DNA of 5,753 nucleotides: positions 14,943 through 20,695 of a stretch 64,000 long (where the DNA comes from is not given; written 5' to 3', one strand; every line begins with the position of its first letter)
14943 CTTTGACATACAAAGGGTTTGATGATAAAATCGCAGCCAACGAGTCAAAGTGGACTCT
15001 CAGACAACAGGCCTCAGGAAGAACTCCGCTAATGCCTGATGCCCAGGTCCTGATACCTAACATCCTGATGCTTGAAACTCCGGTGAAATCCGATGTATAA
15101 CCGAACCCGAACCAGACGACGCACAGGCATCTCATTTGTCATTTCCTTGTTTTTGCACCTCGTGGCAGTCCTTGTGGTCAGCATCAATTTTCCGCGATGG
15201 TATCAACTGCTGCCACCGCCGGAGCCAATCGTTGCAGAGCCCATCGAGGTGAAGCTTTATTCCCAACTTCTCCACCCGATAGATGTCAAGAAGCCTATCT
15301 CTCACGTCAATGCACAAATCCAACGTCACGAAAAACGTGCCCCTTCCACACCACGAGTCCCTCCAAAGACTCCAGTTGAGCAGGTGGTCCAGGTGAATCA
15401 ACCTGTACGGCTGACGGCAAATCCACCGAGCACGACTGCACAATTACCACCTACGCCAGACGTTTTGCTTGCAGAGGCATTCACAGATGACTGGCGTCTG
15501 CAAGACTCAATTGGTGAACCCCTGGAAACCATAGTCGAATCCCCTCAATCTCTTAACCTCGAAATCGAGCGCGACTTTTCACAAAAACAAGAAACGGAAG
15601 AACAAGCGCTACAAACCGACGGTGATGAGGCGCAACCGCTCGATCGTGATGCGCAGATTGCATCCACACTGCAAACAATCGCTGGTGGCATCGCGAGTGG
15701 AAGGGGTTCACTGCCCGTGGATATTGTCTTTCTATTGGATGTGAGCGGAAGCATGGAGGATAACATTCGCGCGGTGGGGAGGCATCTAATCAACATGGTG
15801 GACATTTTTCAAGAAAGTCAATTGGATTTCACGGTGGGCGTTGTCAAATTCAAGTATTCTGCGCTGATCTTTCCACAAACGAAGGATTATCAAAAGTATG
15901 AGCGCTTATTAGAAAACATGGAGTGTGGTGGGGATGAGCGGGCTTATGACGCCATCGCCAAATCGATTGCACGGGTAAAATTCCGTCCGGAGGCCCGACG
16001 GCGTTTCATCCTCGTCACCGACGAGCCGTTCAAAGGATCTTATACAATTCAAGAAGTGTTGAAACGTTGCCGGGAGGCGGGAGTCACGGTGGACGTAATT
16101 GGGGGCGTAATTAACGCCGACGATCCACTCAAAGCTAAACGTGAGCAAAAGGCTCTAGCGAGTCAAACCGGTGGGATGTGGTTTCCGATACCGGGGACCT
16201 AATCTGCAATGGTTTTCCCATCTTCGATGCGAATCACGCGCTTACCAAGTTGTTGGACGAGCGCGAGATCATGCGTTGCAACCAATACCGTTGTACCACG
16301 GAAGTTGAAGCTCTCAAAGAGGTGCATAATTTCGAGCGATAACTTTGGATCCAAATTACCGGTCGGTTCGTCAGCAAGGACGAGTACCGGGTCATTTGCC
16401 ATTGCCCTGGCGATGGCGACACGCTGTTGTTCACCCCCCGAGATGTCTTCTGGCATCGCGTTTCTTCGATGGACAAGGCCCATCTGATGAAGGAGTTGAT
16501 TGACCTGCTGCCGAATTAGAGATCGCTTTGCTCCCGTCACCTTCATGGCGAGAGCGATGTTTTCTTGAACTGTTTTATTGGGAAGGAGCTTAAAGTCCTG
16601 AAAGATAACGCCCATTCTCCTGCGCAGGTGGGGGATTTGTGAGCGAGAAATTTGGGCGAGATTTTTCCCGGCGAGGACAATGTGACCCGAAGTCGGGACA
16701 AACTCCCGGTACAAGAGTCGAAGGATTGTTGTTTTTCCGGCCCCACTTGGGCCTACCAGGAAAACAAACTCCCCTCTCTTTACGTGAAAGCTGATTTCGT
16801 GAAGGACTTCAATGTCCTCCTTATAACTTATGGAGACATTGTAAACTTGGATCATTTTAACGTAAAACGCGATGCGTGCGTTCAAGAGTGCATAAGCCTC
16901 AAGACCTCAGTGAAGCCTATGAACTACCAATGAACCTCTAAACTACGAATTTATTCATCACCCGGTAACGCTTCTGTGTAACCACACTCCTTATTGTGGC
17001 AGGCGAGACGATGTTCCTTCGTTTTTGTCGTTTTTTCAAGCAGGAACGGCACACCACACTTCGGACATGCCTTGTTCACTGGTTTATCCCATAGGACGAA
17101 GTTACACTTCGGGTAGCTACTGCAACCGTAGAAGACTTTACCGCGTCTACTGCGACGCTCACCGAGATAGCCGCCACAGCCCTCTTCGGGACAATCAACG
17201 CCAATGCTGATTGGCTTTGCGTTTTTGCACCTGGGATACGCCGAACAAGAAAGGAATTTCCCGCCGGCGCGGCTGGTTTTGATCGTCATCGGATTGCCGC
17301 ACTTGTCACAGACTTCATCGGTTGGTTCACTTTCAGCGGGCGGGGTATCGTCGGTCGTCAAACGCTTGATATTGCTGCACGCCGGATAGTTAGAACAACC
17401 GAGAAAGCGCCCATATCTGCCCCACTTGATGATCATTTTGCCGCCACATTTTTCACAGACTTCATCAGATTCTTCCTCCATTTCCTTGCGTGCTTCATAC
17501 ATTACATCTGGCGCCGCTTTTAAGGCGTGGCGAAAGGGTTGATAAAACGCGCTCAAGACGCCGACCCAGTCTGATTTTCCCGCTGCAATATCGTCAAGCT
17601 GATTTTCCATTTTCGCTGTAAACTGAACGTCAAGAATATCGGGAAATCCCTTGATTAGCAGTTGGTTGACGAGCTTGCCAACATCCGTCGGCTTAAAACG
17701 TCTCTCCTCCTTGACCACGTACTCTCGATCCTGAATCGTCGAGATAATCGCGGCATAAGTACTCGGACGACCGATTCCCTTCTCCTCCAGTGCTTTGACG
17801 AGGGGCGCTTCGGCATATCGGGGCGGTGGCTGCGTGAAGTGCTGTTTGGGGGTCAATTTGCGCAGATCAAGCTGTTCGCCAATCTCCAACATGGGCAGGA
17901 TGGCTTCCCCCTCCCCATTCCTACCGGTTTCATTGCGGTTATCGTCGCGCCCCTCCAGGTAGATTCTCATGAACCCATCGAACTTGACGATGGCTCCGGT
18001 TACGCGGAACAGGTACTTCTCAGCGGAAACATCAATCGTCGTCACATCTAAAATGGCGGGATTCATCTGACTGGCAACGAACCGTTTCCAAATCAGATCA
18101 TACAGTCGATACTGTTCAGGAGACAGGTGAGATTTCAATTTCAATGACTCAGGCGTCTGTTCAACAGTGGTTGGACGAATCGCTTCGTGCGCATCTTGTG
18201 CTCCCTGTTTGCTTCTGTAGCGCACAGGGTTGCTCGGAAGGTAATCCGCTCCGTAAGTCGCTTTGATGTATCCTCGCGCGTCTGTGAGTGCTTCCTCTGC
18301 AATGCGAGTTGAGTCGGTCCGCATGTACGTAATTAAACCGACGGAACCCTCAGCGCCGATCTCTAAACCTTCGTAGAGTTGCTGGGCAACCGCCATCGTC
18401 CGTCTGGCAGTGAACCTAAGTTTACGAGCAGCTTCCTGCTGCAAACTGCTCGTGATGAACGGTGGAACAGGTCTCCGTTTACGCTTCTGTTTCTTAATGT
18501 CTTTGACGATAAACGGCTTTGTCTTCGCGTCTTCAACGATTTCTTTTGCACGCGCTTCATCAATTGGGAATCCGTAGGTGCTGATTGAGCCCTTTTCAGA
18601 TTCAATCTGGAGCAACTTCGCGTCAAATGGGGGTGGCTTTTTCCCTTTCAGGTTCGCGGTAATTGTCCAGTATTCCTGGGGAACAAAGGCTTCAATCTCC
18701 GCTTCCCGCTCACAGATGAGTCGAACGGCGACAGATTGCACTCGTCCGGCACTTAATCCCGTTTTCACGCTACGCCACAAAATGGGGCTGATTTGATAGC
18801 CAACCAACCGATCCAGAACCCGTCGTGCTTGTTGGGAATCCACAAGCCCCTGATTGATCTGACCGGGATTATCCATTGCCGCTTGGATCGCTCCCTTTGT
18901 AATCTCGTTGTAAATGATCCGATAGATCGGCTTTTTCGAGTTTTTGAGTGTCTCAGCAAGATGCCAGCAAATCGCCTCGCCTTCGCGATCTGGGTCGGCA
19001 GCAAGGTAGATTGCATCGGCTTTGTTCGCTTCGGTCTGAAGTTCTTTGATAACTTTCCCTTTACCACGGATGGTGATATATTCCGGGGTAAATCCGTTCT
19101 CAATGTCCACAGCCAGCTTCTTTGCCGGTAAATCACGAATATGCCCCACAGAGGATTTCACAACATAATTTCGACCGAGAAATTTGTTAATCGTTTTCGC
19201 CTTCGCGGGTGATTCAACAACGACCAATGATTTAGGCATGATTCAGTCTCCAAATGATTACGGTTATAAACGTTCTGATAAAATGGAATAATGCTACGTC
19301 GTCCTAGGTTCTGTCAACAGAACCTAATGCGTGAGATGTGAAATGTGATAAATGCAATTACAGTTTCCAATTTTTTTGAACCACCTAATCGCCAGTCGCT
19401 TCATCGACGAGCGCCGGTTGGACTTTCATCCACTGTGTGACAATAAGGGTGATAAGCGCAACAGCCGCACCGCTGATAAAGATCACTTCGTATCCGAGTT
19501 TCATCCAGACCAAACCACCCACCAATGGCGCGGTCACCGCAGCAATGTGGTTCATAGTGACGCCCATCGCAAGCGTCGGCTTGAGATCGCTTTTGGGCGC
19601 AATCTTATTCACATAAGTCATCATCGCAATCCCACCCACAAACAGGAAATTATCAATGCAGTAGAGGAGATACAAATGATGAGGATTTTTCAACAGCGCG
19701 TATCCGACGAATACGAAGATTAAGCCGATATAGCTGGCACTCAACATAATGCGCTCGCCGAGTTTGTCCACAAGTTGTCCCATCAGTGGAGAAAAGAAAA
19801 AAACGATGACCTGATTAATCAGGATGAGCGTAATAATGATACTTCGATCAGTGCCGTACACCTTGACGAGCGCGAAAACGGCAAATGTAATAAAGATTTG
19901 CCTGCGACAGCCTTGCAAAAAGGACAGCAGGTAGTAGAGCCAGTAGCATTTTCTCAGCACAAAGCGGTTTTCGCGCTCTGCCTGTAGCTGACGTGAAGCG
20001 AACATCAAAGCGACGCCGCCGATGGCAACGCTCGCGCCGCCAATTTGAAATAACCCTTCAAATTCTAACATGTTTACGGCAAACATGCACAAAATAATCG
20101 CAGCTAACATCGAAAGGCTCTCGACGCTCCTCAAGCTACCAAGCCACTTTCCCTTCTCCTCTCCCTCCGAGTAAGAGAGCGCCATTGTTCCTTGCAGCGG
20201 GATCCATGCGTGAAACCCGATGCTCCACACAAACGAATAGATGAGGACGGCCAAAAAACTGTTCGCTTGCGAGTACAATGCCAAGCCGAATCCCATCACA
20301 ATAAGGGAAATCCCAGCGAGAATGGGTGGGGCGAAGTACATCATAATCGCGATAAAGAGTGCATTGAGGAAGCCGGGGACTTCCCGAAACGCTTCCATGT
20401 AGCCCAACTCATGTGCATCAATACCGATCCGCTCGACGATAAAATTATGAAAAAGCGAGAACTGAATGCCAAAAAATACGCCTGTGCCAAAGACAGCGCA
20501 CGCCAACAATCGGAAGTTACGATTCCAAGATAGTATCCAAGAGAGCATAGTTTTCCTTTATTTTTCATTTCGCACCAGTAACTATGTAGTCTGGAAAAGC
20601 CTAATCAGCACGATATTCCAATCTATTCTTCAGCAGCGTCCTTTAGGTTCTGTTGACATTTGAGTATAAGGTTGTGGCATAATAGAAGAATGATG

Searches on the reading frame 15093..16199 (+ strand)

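Call 39: search_protein_families(library=pfam, proteins=[window:15093-16199:+], max_evalue=0.0001)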
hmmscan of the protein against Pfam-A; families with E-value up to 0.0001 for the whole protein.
window:15093-16199:+ (369 aa): 2 families
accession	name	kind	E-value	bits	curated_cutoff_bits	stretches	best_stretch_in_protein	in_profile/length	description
PF00092.34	VWA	-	9.1e-11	42.7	23.8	1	210-338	1-139/174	von Willebrand factor type A domain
PF13519.12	VWA_2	-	2.5e-08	34.9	27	1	211-311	1-106/107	von Willebrand factor type A domain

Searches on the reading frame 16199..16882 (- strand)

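Call 39: search_protein_families(library=pfam, proteins=[window:16199-16882:-], max_evalue=0.0001)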
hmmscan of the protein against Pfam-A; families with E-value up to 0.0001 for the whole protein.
window:16199-16882:- (227 aa): 4 families
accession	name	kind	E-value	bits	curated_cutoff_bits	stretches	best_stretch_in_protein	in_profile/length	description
PF00005.33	ABC_tran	-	8.8e-38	130.4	25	1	27-174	1-136/137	ABC transporter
PF13304.12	AAA_21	-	7.7e-10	39.7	27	0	166-209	260-303/304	AAA domain, putative AbiEii toxin, Type IV TA system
PF13191.12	AAA_16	-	5.5e-06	27.4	32.6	1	35-77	20-63/167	AAA ATPase domain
PF13401.12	AAA_22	-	7.8e-05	23.4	27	0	37-134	5-82/130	AAA domain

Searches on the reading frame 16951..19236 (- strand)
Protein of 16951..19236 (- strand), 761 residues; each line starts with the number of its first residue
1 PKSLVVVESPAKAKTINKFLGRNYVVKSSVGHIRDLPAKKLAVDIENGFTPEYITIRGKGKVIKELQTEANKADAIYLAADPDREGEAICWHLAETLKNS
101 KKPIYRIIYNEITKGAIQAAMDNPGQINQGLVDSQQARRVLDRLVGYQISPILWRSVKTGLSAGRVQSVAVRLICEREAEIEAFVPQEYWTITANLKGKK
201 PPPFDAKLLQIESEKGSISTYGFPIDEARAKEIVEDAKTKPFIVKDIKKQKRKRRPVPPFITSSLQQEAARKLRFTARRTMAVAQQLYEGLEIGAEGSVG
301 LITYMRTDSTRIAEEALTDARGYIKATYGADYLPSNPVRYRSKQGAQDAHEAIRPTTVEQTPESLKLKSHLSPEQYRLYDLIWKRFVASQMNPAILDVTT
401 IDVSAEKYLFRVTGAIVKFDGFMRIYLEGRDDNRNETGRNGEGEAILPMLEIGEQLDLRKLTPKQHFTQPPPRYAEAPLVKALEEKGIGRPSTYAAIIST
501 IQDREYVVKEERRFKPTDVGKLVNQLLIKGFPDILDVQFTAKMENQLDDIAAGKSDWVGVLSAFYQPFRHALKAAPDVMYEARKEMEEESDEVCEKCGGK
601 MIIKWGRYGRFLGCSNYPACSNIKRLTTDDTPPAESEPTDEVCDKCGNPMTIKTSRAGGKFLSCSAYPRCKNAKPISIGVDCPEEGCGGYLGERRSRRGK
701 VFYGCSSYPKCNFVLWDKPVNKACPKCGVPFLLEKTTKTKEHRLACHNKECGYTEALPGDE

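Call 39: search_protein_families(library=pfam, proteins=[window:16951-19236:-], max_evalue=0.0001)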
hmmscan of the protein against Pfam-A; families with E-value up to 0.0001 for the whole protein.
window:16951-19236:- (761 aa): 3 families
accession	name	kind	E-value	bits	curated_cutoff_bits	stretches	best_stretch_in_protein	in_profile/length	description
PF01131.25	Topoisom_bac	-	2.4e-127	425.8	35.1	1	127-561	2-410/411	DNA topoisomerase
PF01396.24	Zn_ribbon_Top1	-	5.2e-40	135.4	32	3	592-626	2-36/39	Topoisomerase DNA binding C4 zinc finger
PF01751.28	Toprim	-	4.7e-21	75.2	23.1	1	4-112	2-96/96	Toprim domain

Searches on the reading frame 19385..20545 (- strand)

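Call 40: search_protein_families(library=pfam, proteins=[window:19385-20545:-], max_evalue=0.0001)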
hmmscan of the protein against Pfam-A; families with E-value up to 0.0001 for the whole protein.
window:19385-20545:- (386 aa): 1 family
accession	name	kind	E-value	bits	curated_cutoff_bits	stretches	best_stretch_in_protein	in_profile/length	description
PF07690.21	MFS_1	-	1.1e-25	90.8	33.4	2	14-305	1-305/347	Major Facilitator Superfamily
